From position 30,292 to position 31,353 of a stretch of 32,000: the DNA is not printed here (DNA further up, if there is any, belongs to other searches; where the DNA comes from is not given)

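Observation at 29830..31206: AT-rich DUF5343-like + Swt1-like HEPN two-gene cassette behind lepA: candidate undescribed defence/toxin system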

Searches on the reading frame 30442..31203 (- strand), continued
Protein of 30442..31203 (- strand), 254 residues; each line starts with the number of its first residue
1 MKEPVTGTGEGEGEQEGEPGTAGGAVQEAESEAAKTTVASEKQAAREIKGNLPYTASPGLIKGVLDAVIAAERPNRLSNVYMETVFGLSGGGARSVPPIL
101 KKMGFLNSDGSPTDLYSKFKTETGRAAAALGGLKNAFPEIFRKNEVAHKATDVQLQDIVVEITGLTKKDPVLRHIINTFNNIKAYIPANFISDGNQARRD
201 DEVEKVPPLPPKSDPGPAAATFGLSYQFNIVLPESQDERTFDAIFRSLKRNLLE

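Call 38: fold_search(model_id=the predicted structure, library=pdb)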
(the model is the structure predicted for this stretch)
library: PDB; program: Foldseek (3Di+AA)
matches with E <= 10: 137; with E <= 0.001: 0
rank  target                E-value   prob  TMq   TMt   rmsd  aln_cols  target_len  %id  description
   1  5n08_A                7.2e-01  0.41  0.21  0.38  13.5       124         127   18  Structure of the apo form of the NO response regulator NsrR (released 2017-04-26)
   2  4qik_A                7.2e-01  0.33  0.25  0.22  14.9       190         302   10  Crystal structure of the ROQ domain of human Roquin in complex with the TNF23 RNA duplex (released 2014-07-16)
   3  9isw                  9.7e-01  0.21  0.20  0.23  12.5       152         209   10  Crystal structure of AlkR (VanR), a GntR family transcriptional regulator (released 2025-07-23)
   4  7wjg_A                1.2e+00  0.21  0.19  0.23  18.8       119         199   14  Streptococcus mutans BusR transcriptional factor (released 2023-01-11)
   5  5d0u                  1.2e+00  0.16  0.21  0.09  13.2       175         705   14  Crystal structure of the RNA-helicase Prp43 from Chaetomium thermophilum bound to ADP (released 2016-02-10)
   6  6on4_A                1.4e+00  0.13  0.17  0.20  17.9       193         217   14  Crystal structure of the GntR-type sialoregulator NanR from Escherichia coli, in complex with sialic acid (released 2020-07-08)
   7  5zr6_B                1.6e+00  0.28  0.21  0.24  11.7       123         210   17  Manganese-dependent transcriptional repressor complex with manganese (released 2019-03-20)
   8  5z56_x                1.9e+00  0.12  0.17  0.10  10.6       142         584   10  cryo-EM structure of a human activated spliceosome (mature Bact) at 5.1 angstrom. (released 2018-09-19)
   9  7b0c_A                2.1e+00  0.14  0.21  0.32  12.7       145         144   16  [4Fe-4S]-NsrR complexed to 23-bp HmpA1 operator fragment (released 2022-06-01)
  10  6qid                  2.3e+00  0.12  0.19  0.08  13.2       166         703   11  Crystal structure of DEAH-box ATPase Prp43-S387A (released 2019-03-06)
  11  5ltk                  2.3e+00  0.11  0.18  0.08  12.3       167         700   13  Crystal structure of the Prp43-ADP-BeF3 complex (in hexagonal space group) (released 2017-01-25)
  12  5gm6_Y                2.3e+00  0.10  0.17  0.10  11.3       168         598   15  Cryo-EM structure of the activated spliceosome (Bact complex) at 3.5 angstrom resolution (released 2016-09-21)
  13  9dxo                  2.4e+00  0.02  0.09  0.06  20.4       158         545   16  Cryo-EM structure of human OATP1C1 F240A mutant in complex with estrone 3-sulfate (released 2025-07-16)
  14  5lta_A                2.5e+00  0.15  0.24  0.11  10.8       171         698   12  Crystal structure of the Prp43-ADP-BeF3-U7-RNA complex (released 2017-01-25)
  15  9l5r_Cc               2.5e+00  0.15  0.22  0.10  12.3       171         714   16  Cryo-EM structure of the thermophile spliceosome (state ILS) (released 2025-03-12)
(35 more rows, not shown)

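Call 41: search_protein_families(library=pfam, alignment_id=A3, max_evalue=0.00001)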
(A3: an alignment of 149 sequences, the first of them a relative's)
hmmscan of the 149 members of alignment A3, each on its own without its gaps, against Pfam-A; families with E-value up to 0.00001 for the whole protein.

A. member 1, L001:7892-9904:+ (671 aa): 5 families
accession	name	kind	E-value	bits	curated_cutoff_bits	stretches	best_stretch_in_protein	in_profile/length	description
PF00009.33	GTP_EFTU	-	4.5e-54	183.3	26.5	1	79-256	3-187/188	Elongation factor Tu GTP binding domain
PF06421.17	LepA_C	-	2.9e-50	169.3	29.7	1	562-668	1-107/107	GTP-binding protein LepA C-terminus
PF00679.30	EFG_C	-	4e-20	72.1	27.9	1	475-552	3-80/89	Elongation factor G C-terminus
PF03144.31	GTP_EFTU_D2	-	5.4e-09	36.8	30.3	1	280-350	1-73/73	Elongation factor Tu domain 2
PF14492.12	EFG_III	-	5.6e-06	26.8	27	0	367-440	3-73/75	Elongation Factor G, domain III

B. families by the number of members that match (of 149 scanned): 140 families (the first 25 are shown)
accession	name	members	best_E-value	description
PF01138.27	RNase_PH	2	1.1e-59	3' exoribonuclease family, domain 1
PF00117.34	GATase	2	3.5e-45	Glutamine amidotransferase class-I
PF00005.33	ABC_tran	2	1.4e-31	ABC transporter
PF01042.26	Ribonuc_L-PSP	2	4.2e-27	Endoribonuclease L-PSP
PF01494.25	FAD_binding_3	2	1.1e-26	FAD binding domain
PF03726.19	PNPase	2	3e-22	Polyribonucleotide nucleotidyltransferase, RNA binding domain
PF00575.29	S1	2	1.8e-21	S1 RNA binding domain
PF03725.20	RNase_PH_C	2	1.4e-20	3' exoribonuclease family, domain 2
PF13304.12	AAA_21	2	1.8e-15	AAA domain, putative AbiEii toxin, Type IV TA system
PF00034.26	Cytochrom_C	2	1.2e-11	Cytochrome c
PF00013.35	KH_1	2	2.6e-11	KH domain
PF02463.25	SMC_N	2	3.6e-11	RecF/RecN/SMC N terminal domain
PF13442.11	Cytochrome_CBB3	2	1.9e-10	Cytochrome C oxidase, cbb3-type, subunit III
PF07722.19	Peptidase_C26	2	1.1e-08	Peptidase C26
PF00589.27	Phage_integrase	2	5.9e-08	Phage integrase family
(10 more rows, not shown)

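Call 42: search_protein_families(library=padloc, alignment_id=A3, max_evalue=0.00001)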
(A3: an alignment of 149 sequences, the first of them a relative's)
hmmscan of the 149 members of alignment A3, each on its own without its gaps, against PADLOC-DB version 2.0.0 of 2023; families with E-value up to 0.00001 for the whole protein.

A. member 1, L001:7892-9904:+ (671 aa): 0 families

B. families by the number of members that match (of 149 scanned): 172 families (the first 25 are shown)
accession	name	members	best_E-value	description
PDLC04135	mad3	3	3.7e-101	mads_3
PDLC04140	mad8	3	5.2e-36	mads_8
PDLC03878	NsnB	3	4.6e-18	-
PDLC02980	AriA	2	1.4e-17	-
PDLC02914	ATPase-Toprim_I-B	2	6.3e-10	-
PDLC04214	HEC-02A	2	1.4e-08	-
PDLC04175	HEC-01A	2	3.8e-07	-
PDLC04909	PDC-S11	1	2.9e-135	-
PDLC04915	PDC-S11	1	2.6e-104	-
PDLC02897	DpdJ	1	9.5e-66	DpdJ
PDLC02503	BrxHI|BrxHII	1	1e-64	BrxHI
PDLC03960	SngC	1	1e-61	-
PDLC04913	PDC-S11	1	1.3e-58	-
PDLC04657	PDC-M45B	1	1.9e-58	-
PDLC03817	RTasSbcB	1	5e-55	DRT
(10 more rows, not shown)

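Call 45: search_protein_families(library=phrogs, proteins=[window:30442-31203:-], max_evalue=0.01)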
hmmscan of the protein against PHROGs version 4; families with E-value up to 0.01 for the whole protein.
window:30442-31203:- (254 aa): 0 families

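Call 49: search_dna_similar(query=window:30442-31203:-, collection=plasmids, mode=protein, max_rows=25)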
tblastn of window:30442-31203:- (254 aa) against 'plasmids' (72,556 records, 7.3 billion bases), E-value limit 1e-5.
No match.

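Call 50: search_dna_similar(query=window:30442-31203:-, collection=phages, mode=protein, max_rows=15)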
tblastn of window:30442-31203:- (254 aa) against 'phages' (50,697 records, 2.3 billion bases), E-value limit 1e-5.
No match.

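Call 51: search_dna_similar(query=L036:9992-10627:+, collection=plasmids, mode=protein, max_rows=25, max_evalue=0.001)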
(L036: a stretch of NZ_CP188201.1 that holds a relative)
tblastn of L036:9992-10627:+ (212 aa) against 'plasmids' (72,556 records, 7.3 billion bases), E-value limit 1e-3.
No match.

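Call 60: search_protein_families(library=pfam, alignment_id=A1, max_evalue=10)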
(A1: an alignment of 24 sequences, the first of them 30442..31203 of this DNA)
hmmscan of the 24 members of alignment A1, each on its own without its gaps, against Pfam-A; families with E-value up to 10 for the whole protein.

A. member 1, window:30442-31203:- (254 aa): 1 family
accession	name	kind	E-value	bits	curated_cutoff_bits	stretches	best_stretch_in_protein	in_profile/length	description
PF17278.7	DUF5343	-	2.6e-28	99.5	27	1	53-185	1-132/140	Family of unknown function (DUF5343)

B. families by the number of members that match (of 24 scanned): 6 families
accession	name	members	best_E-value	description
PF17278.7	DUF5343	24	5.4e-35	Family of unknown function (DUF5343)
PF24994.1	GIL1_IRKI_C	2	0.024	GIL1/IRKI C-terminal domain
PF25504.1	HEAT_5MP1_2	2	0.057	5MP1/2 HEAT domain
PF17117.11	DUF5104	1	0.12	Domain of unknown function (DUF5104)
PF21360.3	PylC-like_N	1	0.15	PylC-like, N-terminal domain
PF10488.14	PP1c_bdg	1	0.2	Phosphatase-1 catalytic subunit binding region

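Call 75: fold_search(model_id=the predicted structure, library=viral)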
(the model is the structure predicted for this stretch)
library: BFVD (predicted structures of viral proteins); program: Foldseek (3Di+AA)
matches with E <= 10: 81; with E <= 0.001: 0
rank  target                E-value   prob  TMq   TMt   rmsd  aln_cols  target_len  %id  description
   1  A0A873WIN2            2.9e-01  0.35  0.18  0.17  15.1       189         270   16  (no name in the UniProt tables at hand)
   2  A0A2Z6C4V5            7.3e-01  0.07  0.12  0.05  24.5       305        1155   13  (no name in the UniProt tables at hand)
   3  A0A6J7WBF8            1.1e+00  0.06  0.13  0.08  28.5       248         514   13  Uncharacterized protein [uncultured Caudovirales phage]
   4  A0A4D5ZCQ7            1.2e+00  0.15  0.23  0.13  26.1       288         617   14  Carrier domain-containing protein [Burkholderia phage BcepSaruman]
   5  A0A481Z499            1.3e+00  0.15  0.19  0.09  10.2       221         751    8  ATP-dependent helicase [Pithovirus LCPAC201]
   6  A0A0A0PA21            1.3e+00  0.08  0.11  0.13  11.7       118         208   14  Uncharacterized protein [Los Azufres archaeal virus 2]
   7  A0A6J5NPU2            1.3e+00  0.08  0.14  0.09  19.9       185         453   13  Uncharacterized protein (Fragment) [uncultured Caudovirales phage]
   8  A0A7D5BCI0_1          1.5e+00  0.09  0.12  0.03  17.2       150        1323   11  (no name in the UniProt tables at hand)
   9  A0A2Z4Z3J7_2          1.5e+00  0.08  0.17  0.08  22.2       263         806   11  Putative RdRp-complex [Linepithema humile qinvirus-like virus 1]
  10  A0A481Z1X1            1.5e+00  0.13  0.21  0.07  19.3       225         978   15  ATP-dependent helicase [Pithovirus LCPAC001]
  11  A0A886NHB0            1.5e+00  0.12  0.18  0.07  15.6       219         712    9  (no name in the UniProt tables at hand)
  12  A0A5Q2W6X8            1.7e+00  0.06  0.14  0.09  19.1       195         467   14  (no name in the UniProt tables at hand)
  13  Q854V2                1.8e+00  0.04  0.10  0.07  19.4       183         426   16  Uncharacterized protein [Mycobacterium phage Che9c]
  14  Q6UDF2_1              1.9e+00  0.04  0.13  0.05  20.8       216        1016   15  Major viral transcription factor ICP4 homolog [Psittacid herpesvirus 1 (isolate Amazon parrot/-/97-0001/1997)]
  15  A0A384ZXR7            2.1e+00  0.05  0.13  0.06  26.1       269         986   13  Uncharacterized protein [Dickeya phage vB_DsoM_JA29]
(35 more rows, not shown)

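Call 84: search_protein_families(library=padloc, proteins=[L025:6766-9039:+, L025:11801-14581:-, L025:14816-19693:-, L032:1873-5562:+, L032:7538-9274:+, L042:5145-8819:+, L063:12034-15060:-, L063:15186-18578:-, L064:12453-15656:-], max_evalue=0.000001)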
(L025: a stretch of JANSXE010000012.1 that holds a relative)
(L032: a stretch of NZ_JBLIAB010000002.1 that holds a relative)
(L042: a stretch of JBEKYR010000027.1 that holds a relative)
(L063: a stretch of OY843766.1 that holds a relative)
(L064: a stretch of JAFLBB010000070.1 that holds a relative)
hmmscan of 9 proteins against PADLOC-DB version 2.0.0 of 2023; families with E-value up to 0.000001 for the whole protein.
L025:6766-9039:+ (758 aa): 0 families

L025:11801-14581:- (927 aa): 0 families

L025:14816-19693:- (1626 aa): 0 families

L032:1873-5562:+ (1230 aa): 0 families

L032:7538-9274:+ (579 aa): 0 families

L042:5145-8819:+ (1225 aa): 0 families

L063:12034-15060:- (1009 aa): 0 families

L063:15186-18578:- (1131 aa): 0 families

L064:12453-15656:- (1068 aa): 0 families

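Call 85: search_protein_representatives(alignment_id=A1)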
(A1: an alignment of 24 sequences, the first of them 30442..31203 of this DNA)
Query: 24 sequences, 240 profile positions. Proteins with E-value up to 0.001 (for the whole library): 1720; up to 1e-10: 728; up to 1e-30: 140. The best 150 are listed.
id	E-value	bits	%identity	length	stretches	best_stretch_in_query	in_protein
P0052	1.5e-105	368.8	-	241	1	10-240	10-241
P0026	3.1e-86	305.5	-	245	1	5-221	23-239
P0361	1.8e-80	286.7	-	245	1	7-240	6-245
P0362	4.2e-78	278.9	-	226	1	25-239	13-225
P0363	4.1e-77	275.7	-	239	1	8-239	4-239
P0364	7.7e-74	265.0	-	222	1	22-239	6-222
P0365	2.1e-73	263.6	-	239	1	10-240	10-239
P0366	2.0e-71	257.1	-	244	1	16-240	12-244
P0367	2.5e-71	256.8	-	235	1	18-240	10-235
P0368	2.5e-71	256.8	-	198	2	20-143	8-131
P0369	7.3e-71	255.2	-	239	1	12-239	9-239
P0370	8.6e-71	255.0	-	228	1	16-240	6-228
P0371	1.5e-69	251.0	-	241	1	13-239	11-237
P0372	5.3e-69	249.1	-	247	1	13-239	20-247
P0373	9.1e-69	248.4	-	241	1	12-239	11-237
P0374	8.9e-68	245.1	-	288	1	14-240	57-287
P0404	1.6e-47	178.8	-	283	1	12-239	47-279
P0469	8.1e-35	137.2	-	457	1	40-184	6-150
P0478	1.6e-33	133.0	-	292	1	76-240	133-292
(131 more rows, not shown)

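Call 87: search_protein_families(library=pfam, proteins=[P0469, P0478, P0374, P0404], max_evalue=0.01)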
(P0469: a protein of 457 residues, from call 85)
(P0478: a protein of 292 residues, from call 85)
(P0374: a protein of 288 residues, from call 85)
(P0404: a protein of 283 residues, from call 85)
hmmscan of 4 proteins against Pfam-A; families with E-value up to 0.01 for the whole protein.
P0469 (457 aa): 4 families
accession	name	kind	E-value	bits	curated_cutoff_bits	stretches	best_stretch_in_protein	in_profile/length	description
PF17278.7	DUF5343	-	9.7e-40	136.5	27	1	6-143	1-137/140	Family of unknown function (DUF5343)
PF00069.31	Pkinase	-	8.4e-33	114.3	31.7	1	181-445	1-254/263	Protein kinase domain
PF07714.23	PK_Tyr_Ser-Thr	-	4.3e-20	72.5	23.1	1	183-444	3-250/258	Protein tyrosine and serine/threonine kinase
PF01636.29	APH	-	0.0058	16.8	23.2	0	214-309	22-111/239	Phosphotransferase enzyme family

P0478 (292 aa): 1 family
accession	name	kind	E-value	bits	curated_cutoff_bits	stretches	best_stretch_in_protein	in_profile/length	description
PF17278.7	DUF5343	-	8.9e-29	101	27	1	134-235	37-138/140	Family of unknown function (DUF5343)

P0374 (288 aa): 1 family
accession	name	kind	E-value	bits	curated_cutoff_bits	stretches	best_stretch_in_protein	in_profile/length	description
PF17278.7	DUF5343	-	2.2e-29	103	27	1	84-215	2-132/140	Family of unknown function (DUF5343)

P0404 (283 aa): 1 family
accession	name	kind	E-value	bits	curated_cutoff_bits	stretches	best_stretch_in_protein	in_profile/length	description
PF17278.7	DUF5343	-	2.5e-38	132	27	1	75-212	1-137/140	Family of unknown function (DUF5343)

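Call 88: find_encoding_contigs(protein=P0469, flank=6000, max_places=4)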
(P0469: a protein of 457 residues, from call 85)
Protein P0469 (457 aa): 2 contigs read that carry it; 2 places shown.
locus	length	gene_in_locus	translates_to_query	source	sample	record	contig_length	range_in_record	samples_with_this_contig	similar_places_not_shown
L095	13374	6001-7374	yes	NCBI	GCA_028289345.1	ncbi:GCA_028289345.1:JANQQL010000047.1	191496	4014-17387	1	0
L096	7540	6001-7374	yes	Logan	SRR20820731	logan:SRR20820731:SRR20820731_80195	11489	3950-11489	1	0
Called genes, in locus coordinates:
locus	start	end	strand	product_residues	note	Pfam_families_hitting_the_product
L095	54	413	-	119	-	-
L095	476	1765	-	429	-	PF00801:PKD, PF18911:PKD_4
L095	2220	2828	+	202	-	PF17278:DUF5343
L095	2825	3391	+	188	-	PF18731:HEPN_Swt1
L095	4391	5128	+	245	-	-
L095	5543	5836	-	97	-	-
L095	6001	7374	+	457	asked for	PF17278:DUF5343, PF00069:Pkinase, PF07714:PK_Tyr_Ser-Thr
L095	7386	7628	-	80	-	-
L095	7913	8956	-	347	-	PF01548:DEDD_Tnp_IS110, PF02371:Transposase_20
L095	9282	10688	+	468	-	PF01582:TIR (weak), PF13676:TIR_2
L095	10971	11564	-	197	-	-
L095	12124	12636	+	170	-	-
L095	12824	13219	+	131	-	-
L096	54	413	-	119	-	-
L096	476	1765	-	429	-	PF00801:PKD, PF18911:PKD_4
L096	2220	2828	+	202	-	PF17278:DUF5343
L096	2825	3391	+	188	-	PF18731:HEPN_Swt1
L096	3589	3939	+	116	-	-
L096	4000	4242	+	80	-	-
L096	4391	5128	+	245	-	-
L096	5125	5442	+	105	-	-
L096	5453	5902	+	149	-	PF01850:PIN (faint)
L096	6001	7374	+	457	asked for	PF17278:DUF5343, PF00069:Pkinase, PF07714:PK_Tyr_Ser-Thr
